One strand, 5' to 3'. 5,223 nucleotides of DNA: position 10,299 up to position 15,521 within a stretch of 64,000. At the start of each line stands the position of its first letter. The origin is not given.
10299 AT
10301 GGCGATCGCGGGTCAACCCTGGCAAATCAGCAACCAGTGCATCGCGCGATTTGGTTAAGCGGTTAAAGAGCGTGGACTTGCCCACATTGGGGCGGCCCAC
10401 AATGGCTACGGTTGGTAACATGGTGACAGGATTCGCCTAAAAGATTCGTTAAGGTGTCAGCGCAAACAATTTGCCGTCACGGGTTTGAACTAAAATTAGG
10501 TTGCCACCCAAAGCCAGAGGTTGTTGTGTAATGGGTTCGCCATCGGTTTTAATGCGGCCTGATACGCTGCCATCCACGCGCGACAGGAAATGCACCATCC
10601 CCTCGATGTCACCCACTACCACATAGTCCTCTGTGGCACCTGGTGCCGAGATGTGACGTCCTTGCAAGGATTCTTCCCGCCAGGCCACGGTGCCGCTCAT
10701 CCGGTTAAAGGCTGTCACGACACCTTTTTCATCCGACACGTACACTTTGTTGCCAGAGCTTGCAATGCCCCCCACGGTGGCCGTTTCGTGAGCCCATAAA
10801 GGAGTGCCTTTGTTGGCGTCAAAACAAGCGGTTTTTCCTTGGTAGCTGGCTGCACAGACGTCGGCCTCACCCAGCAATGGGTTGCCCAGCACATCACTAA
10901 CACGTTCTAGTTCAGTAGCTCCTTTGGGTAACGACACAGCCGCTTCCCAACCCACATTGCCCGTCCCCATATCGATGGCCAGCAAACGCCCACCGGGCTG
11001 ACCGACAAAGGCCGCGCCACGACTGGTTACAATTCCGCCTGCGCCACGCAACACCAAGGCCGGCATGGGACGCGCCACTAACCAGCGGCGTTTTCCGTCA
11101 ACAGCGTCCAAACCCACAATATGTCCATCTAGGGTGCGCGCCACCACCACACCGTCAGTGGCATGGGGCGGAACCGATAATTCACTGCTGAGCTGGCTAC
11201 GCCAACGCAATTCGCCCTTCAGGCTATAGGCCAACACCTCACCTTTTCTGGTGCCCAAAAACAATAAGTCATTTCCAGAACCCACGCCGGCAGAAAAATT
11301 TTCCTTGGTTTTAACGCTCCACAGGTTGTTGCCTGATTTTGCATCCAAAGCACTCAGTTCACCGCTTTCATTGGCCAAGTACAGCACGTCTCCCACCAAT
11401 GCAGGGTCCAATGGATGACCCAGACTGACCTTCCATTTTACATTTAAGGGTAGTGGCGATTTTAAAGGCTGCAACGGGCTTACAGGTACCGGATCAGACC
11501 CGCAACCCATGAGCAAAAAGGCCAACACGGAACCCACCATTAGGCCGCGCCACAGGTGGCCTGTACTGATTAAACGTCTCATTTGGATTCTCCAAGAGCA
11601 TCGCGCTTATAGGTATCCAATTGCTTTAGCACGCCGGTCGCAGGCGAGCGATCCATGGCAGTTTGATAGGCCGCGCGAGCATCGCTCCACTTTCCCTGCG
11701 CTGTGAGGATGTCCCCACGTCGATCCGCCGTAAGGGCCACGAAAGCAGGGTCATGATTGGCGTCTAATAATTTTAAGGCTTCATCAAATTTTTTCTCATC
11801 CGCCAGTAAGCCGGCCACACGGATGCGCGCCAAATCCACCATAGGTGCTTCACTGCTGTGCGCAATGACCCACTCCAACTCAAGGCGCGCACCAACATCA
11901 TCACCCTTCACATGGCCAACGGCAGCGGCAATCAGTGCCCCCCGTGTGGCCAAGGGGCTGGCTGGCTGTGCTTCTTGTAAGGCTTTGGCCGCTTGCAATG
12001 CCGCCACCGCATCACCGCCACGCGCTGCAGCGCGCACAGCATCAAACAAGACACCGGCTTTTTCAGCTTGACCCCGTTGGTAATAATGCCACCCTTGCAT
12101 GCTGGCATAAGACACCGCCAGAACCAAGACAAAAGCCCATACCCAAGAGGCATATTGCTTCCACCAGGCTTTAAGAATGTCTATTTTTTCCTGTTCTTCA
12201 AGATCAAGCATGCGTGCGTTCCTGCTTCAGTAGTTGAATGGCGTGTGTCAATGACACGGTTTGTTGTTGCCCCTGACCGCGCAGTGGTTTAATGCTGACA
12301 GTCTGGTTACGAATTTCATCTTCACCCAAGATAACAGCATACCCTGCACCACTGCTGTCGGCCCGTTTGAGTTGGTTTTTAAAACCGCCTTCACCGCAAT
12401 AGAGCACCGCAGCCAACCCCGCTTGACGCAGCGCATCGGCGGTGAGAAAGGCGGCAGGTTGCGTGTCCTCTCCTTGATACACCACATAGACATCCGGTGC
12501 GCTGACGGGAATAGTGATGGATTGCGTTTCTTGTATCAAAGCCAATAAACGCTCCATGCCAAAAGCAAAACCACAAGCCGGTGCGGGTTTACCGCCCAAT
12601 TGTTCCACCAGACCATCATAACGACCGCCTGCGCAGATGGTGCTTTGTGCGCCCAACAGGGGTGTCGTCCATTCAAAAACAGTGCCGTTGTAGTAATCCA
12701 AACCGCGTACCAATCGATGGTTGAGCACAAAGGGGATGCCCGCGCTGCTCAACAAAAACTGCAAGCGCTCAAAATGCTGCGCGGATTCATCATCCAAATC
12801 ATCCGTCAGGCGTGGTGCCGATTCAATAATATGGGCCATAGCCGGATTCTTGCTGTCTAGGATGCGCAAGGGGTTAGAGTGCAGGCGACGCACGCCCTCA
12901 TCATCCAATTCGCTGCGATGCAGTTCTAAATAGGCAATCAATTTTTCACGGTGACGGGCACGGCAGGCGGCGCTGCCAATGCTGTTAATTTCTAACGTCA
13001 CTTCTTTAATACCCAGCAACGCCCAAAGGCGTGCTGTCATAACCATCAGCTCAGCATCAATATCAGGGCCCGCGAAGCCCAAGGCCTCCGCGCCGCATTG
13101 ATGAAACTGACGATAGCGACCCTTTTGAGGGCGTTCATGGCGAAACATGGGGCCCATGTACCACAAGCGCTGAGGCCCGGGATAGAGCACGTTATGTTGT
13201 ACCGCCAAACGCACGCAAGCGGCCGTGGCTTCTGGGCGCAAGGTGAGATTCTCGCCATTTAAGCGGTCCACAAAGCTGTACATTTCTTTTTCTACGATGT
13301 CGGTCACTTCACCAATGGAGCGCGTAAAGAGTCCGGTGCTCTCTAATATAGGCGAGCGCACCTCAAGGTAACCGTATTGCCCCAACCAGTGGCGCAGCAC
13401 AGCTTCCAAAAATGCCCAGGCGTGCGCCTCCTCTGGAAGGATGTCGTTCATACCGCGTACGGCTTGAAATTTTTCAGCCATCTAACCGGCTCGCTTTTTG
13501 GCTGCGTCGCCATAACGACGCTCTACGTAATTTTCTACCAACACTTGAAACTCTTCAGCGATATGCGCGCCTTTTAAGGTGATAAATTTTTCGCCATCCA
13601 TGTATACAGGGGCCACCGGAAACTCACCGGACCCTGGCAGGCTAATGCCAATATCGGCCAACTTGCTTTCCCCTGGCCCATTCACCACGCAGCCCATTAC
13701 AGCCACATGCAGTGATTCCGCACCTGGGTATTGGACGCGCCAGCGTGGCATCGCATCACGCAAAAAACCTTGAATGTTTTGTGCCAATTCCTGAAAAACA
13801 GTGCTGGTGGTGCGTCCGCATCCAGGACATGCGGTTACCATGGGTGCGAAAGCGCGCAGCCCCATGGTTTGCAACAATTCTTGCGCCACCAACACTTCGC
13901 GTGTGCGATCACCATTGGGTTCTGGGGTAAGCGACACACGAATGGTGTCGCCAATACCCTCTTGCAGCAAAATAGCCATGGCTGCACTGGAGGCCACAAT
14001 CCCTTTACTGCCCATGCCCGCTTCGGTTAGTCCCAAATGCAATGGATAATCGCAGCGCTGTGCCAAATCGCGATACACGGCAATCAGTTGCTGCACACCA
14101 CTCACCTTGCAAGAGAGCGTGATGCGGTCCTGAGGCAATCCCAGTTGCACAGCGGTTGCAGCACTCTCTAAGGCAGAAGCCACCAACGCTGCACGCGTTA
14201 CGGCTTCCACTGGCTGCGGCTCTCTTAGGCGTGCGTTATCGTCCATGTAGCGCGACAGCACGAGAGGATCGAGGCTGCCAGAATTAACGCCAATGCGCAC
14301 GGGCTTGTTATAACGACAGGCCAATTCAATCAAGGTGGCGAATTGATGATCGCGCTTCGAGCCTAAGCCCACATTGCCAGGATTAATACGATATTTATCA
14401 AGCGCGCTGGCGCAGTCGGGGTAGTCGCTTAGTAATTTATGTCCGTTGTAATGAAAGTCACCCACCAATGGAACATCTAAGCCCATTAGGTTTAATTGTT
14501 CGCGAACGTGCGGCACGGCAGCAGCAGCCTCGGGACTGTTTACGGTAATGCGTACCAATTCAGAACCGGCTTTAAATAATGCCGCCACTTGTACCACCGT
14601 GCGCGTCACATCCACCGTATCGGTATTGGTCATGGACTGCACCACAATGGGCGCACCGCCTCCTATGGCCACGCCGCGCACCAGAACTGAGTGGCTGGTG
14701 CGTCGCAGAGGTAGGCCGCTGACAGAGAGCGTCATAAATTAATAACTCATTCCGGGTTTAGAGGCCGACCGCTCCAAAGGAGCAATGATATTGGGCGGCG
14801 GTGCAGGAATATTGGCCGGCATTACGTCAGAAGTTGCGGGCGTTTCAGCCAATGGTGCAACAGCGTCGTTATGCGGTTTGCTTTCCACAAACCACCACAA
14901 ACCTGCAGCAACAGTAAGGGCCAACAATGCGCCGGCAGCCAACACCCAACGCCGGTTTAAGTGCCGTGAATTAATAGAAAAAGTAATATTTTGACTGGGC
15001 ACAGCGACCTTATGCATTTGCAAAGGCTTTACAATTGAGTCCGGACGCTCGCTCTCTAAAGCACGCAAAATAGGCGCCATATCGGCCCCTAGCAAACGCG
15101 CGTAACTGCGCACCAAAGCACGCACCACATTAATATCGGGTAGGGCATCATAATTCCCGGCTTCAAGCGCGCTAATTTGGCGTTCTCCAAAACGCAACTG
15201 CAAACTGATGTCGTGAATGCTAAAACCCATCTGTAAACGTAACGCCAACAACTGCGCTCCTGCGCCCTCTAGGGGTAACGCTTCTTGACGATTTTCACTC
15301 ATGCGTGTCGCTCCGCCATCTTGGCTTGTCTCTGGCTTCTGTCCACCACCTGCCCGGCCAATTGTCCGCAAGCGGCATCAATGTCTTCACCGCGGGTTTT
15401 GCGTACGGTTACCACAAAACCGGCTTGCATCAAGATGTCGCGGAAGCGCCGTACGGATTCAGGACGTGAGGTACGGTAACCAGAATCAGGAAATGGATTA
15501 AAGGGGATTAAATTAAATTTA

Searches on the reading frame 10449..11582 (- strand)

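Call 45: search_protein_families(library=pfam, proteins=[window:10449-11582:-], max_evalue=0.00001)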
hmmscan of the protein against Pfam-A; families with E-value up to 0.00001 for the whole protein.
window:10449-11582:- (377 aa): 3 families
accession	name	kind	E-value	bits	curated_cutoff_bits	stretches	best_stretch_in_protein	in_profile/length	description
PF13360.13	PQQ_2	-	5.1e-62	210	27.6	2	73-302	2-232/233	Outer membrane protein assembly factor BamB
PF13570.13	Beta-prop_ACSF4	-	9.5e-24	84.8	133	2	67-268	22-213/329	Beta-alanine-activating enzyme, beta-propeller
PF01011.28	PQQ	-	2.4e-12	46.8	26.7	0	59-95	52-88/595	Glucose/ethanol/alcohol dehydrogenase, beta-propeller domain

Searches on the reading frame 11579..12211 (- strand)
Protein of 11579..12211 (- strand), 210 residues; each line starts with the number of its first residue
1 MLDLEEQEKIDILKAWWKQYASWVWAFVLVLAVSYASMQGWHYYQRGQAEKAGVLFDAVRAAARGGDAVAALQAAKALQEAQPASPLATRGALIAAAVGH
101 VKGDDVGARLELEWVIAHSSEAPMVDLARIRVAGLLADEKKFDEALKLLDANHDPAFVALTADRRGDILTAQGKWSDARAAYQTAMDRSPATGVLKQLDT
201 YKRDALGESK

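Call 45: search_protein_families(library=pfam, proteins=[window:11579-12211:-], max_evalue=0.00001)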
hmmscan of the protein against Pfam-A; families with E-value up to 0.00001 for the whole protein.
window:11579-12211:- (210 aa): 1 family
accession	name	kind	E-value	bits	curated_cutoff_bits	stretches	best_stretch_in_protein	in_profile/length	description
PF09976.15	TPR_21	-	5.3e-49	167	25.5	1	14-207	1-192/193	Tetratricopeptide repeat-like domain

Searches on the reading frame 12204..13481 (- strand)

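Call 45: search_protein_families(library=pfam, proteins=[window:12204-13481:-], max_evalue=0.00001)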
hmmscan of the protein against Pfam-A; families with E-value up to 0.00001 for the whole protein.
window:12204-13481:- (425 aa): 4 families
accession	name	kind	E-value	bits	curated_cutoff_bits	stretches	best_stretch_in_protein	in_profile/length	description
PF13393.11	tRNA-synt_His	-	5.1e-47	161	25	1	10-312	1-308/308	Histidyl-tRNA synthetase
PF00587.30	tRNA-synt_2b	-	7.8e-24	85.1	29.3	1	72-319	4-178/179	tRNA synthetase class II core domain (G, H, P, S and T)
PF03129.25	HGTP_anticodon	-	1.2e-12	48.2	21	1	330-420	1-93/94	Anticodon binding domain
PF00152.25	tRNA-synt_2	-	4.1e-07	29.8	25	0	28-133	31-121/308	tRNA synthetases class II (D, K and N)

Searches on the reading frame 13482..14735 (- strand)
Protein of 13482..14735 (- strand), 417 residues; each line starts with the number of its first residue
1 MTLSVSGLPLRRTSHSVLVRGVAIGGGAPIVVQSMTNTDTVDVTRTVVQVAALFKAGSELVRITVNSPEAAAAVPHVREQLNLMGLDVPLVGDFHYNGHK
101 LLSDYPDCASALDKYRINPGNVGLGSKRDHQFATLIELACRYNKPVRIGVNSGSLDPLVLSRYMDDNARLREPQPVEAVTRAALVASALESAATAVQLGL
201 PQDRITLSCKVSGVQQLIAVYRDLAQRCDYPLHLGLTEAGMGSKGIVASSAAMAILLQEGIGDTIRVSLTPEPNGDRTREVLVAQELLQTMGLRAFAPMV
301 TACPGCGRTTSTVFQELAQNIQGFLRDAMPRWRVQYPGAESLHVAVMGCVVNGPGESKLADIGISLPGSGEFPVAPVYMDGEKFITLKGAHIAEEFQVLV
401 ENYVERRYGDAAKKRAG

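Call 46: search_protein_families(library=pfam, proteins=[window:13482-14735:-], max_evalue=0.00001)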
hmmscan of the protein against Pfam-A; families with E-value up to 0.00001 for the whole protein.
window:13482-14735:- (417 aa): 1 family
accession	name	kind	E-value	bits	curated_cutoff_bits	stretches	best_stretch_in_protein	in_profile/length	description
PF04551.19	GcpE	-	2e-110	369.5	32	1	15-401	2-342/343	GcpE protein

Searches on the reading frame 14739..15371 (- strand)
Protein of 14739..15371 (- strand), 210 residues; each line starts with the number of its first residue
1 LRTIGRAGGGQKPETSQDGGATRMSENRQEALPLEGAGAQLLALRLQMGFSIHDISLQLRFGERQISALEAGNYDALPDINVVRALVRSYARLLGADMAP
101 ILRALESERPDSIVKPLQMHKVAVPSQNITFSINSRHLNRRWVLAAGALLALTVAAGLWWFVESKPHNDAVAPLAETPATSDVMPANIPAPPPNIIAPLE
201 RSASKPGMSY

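Call 46: search_protein_families(library=pfam, proteins=[window:14739-15371:-], max_evalue=0.00001)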
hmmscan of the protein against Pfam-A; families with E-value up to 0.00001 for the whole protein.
window:14739-15371:- (210 aa): 1 family
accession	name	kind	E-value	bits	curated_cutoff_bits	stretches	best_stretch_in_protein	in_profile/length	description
PF13413.12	HTH_25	-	2.2e-16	59.9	24.6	1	41-100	2-61/62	Helix-turn-helix domain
